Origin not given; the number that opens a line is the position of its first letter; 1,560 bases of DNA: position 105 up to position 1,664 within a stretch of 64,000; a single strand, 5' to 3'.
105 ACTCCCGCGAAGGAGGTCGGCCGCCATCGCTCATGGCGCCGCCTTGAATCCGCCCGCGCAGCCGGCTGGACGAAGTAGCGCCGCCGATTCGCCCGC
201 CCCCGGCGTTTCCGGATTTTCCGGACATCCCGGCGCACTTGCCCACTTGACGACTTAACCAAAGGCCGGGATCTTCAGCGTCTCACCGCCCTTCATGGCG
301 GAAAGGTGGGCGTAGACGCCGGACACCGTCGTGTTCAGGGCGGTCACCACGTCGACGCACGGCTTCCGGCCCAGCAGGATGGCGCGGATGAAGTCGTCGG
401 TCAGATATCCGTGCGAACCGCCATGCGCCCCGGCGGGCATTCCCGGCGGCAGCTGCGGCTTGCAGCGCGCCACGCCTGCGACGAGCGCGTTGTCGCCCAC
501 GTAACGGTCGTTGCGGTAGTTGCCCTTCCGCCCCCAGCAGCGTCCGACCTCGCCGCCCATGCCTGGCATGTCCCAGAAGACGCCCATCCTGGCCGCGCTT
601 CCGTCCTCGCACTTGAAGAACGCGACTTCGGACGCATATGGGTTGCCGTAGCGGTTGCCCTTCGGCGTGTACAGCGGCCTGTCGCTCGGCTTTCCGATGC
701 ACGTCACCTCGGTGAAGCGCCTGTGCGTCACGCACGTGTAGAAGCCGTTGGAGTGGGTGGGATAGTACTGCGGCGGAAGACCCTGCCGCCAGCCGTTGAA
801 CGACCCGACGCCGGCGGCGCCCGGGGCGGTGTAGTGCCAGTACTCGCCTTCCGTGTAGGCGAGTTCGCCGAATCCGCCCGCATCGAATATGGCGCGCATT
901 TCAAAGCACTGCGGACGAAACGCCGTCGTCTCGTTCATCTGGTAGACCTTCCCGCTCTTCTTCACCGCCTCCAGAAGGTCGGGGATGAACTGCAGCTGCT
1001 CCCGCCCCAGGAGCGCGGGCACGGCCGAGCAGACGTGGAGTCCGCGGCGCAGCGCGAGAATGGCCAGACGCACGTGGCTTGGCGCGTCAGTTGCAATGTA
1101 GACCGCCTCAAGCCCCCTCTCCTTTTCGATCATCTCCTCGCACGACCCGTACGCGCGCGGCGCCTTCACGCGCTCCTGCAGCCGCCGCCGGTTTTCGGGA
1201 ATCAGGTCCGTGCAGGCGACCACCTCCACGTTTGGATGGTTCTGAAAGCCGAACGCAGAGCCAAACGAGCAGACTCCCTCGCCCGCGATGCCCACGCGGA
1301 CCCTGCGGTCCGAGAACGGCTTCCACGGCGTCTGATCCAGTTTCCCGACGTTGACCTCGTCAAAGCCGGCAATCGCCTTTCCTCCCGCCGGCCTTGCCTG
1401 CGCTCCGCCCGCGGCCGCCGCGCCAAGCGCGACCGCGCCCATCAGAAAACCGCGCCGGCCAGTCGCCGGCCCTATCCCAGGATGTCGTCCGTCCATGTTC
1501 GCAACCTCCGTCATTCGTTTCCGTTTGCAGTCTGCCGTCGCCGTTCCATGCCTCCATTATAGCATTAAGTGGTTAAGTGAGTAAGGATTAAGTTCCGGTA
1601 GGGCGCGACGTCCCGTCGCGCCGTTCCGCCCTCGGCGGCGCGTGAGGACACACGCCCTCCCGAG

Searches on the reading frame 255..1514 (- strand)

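Call 77: search_protein_families(library=pfam, proteins=[window:255-1514:-], max_evalue=0.001)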
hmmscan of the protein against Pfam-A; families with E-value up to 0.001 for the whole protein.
window:255-1514:- (419 aa): 1 family
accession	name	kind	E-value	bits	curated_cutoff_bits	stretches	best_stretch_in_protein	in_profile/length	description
PF01408.29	GFO_IDH_MocA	-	2.2e-09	38.5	24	1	72-194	1-119/120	Oxidoreductase family, NAD-binding Rossmann fold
